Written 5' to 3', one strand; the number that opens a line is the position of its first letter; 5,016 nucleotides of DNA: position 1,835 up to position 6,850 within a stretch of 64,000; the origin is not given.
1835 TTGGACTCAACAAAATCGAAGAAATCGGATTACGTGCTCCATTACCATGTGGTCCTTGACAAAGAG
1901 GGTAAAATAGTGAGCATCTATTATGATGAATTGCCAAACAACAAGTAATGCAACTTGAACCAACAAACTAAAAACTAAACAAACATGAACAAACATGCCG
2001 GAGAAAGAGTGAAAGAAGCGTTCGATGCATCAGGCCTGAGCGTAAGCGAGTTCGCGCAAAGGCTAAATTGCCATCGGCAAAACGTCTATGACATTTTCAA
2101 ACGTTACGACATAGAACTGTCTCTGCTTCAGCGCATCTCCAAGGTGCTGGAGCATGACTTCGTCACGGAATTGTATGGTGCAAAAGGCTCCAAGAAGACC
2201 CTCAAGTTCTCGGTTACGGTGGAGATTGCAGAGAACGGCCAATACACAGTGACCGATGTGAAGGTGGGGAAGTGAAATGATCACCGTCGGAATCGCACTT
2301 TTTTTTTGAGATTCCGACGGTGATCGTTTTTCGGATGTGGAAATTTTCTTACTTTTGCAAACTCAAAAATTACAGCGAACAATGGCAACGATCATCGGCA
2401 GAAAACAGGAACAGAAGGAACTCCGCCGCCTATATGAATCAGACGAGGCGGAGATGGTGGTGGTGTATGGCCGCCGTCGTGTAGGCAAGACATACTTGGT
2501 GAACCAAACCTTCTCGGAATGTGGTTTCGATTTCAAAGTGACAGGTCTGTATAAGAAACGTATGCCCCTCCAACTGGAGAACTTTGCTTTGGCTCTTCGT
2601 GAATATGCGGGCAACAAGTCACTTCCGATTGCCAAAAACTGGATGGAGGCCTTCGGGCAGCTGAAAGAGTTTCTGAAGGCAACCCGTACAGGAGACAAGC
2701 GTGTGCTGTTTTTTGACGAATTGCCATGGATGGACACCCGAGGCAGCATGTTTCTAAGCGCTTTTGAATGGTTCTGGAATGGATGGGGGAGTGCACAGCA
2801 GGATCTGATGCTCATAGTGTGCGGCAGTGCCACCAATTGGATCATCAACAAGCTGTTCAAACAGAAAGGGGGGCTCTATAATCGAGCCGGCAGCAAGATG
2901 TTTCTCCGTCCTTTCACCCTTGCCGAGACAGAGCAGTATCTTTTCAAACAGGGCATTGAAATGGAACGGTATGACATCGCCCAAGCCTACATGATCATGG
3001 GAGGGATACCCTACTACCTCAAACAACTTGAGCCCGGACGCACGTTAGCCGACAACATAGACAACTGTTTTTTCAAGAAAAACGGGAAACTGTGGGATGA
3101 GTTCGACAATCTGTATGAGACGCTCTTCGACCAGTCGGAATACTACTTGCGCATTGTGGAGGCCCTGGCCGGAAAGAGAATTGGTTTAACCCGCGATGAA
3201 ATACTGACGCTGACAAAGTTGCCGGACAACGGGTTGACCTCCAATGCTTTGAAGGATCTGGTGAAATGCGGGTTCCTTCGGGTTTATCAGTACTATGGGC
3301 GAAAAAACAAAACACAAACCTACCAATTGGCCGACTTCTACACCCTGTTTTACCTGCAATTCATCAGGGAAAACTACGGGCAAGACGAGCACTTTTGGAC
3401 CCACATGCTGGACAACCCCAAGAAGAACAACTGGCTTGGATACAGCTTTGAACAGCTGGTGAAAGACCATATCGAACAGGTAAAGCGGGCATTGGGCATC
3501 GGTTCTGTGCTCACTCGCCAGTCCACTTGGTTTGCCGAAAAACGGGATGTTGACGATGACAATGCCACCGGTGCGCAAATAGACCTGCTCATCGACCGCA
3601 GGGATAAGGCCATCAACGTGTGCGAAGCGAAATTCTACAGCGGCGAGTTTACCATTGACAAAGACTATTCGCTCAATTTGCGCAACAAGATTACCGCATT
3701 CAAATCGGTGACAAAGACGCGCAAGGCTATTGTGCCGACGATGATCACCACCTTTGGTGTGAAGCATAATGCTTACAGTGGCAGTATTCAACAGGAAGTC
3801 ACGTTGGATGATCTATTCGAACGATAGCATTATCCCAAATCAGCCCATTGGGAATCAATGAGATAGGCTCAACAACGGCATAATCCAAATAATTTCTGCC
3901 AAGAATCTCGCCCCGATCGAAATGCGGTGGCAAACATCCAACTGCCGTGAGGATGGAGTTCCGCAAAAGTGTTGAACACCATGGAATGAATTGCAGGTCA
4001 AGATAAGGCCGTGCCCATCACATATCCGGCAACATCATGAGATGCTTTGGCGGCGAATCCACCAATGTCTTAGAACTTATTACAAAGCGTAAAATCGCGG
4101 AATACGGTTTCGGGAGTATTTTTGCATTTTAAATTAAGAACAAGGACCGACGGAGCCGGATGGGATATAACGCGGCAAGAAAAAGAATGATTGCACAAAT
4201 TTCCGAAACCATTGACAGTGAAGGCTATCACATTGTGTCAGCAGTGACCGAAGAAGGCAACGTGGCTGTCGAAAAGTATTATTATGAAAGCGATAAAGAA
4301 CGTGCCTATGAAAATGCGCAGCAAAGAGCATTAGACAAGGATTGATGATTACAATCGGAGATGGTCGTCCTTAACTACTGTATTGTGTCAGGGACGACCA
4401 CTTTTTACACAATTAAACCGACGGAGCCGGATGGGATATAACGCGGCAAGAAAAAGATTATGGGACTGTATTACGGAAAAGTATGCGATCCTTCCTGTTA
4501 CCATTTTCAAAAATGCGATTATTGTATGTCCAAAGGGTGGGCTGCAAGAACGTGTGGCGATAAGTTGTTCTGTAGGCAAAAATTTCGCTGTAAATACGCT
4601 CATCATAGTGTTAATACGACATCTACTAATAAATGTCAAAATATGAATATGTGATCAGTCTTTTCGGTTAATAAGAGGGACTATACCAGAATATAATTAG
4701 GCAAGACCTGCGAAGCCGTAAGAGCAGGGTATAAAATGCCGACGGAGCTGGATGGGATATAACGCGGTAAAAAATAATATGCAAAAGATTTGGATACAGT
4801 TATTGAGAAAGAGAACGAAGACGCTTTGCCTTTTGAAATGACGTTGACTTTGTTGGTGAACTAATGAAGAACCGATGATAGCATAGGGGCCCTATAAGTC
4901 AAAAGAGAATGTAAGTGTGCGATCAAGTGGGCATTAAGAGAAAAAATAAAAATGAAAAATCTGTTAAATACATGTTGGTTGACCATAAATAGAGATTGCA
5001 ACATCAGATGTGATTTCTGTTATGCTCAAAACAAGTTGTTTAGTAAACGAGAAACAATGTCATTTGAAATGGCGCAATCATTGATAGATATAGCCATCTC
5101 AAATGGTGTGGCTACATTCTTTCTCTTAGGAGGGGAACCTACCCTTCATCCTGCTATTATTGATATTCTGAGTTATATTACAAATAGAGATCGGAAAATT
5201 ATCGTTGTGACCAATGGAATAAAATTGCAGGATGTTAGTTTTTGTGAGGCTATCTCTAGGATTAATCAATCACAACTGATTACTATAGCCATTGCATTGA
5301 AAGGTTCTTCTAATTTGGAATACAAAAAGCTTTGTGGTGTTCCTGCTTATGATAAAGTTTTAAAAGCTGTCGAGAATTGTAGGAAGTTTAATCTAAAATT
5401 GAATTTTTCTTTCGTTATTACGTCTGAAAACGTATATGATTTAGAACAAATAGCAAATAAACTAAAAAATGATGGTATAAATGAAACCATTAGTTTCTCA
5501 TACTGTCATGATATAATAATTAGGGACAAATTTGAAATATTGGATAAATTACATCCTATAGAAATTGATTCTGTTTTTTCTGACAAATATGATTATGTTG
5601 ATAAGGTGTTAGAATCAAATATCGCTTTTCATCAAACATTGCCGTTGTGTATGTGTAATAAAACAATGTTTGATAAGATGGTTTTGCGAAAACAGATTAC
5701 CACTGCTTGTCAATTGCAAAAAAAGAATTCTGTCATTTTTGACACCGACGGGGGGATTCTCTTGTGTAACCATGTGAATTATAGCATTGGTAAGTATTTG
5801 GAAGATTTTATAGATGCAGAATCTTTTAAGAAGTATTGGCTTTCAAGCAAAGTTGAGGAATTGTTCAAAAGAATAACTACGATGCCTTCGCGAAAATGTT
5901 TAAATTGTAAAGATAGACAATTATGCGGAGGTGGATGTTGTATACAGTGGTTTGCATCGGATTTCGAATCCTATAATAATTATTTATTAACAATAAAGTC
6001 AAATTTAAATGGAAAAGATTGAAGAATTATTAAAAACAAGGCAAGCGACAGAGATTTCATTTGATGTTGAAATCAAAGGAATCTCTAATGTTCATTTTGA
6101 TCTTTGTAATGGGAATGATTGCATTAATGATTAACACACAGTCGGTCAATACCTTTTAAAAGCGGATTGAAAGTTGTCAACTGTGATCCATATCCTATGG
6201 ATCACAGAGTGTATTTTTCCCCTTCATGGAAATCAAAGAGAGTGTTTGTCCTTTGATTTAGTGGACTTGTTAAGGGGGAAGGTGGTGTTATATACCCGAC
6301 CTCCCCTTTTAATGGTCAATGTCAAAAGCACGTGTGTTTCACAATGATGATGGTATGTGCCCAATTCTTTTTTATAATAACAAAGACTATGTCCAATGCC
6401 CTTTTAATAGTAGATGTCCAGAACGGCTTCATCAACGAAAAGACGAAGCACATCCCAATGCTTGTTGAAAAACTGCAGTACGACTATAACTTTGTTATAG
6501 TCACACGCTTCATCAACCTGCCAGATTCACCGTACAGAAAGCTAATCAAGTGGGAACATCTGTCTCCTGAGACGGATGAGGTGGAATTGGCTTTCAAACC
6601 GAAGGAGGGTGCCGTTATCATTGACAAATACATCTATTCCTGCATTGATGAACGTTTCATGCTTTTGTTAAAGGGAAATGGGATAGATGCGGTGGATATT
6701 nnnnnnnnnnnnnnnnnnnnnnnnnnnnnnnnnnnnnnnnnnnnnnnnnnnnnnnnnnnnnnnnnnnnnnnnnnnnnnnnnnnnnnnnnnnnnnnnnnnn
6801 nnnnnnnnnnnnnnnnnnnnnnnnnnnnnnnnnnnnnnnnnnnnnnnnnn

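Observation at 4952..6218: Radical SAM/SPASM enzyme translationally coupled to an unannotated 41-codon Cys-containing ORF (RiPP-like locus)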

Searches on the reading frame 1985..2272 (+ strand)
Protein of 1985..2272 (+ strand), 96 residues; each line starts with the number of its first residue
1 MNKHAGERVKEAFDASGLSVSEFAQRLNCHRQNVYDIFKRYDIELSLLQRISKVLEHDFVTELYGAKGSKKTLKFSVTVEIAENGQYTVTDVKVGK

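Call 59: search_protein_families(library=padloc, proteins=[window:1985-2272:+], max_evalue=0.001)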
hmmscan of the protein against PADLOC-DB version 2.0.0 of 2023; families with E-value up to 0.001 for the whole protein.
window:1985-2272:+ (96 aa): 1 family
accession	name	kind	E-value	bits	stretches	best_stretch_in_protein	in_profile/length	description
PDLC04142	capH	-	0.00093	18.2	1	1-61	3-63/103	capH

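Call 60: search_protein_families(library=pfam, proteins=[window:1985-2272:+], max_evalue=0.01)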
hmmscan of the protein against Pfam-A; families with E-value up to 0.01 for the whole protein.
window:1985-2272:+ (96 aa): 5 families
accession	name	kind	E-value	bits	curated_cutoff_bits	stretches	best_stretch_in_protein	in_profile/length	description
PF01381.28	HTH_3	-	8.1e-05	23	23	1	9-55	1-48/55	Helix-turn-helix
PF13384.12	HTH_23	-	0.00086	19.5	24.6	1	13-41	14-41/50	Homeodomain-like domain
PF13518.12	HTH_28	-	0.0019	18.7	25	1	15-43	10-38/52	Helix-turn-helix domain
PF13443.12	HTH_26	-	0.0034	18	22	1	14-58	7-53/63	Cro/C1-type HTH DNA-binding domain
PF13551.12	HTH_29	-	0.004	17.7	28.1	1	15-42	9-37/64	Winged helix-turn helix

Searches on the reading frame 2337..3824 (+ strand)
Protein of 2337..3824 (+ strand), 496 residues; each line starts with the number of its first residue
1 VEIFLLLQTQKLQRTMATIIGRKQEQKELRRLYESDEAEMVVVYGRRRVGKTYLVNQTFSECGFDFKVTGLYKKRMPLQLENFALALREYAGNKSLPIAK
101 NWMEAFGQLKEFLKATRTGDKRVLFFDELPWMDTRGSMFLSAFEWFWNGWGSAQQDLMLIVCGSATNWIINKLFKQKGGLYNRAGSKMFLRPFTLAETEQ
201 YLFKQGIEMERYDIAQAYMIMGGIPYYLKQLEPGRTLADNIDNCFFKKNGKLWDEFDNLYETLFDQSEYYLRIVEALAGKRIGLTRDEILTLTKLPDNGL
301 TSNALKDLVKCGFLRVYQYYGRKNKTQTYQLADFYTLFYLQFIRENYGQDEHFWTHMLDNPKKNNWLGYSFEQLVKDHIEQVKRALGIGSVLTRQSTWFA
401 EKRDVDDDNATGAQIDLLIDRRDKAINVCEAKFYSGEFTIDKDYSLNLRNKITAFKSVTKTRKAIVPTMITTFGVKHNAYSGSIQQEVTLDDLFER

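Call 59: search_protein_families(library=padloc, proteins=[window:2337-3824:+], max_evalue=0.001)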
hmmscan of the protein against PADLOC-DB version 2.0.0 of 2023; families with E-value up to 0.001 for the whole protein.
window:2337-3824:+ (496 aa): 5 families
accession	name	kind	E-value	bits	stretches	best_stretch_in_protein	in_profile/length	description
PDLC04984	PDC-S27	-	2e-194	644.8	1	16-494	1-473/474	-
PDLC04787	PDC-S01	-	3.2e-06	24.3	1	14-231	4-190/412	-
PDLC04985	PDC-S27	-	5.1e-06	23.7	1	19-403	6-393/484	-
PDLC04791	PDC-S01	-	0.00024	17.9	1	24-166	5-122/395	-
PDLC04789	PDC-S01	-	0.00058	17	0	35-67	14-46/375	-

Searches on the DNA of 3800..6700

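Call 49: search_rna_families(source=window, start=3800, end=6700, threshold=evalue, max_evalue=1)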
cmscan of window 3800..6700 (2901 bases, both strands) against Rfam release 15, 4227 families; matches with E-value up to 1: 0.
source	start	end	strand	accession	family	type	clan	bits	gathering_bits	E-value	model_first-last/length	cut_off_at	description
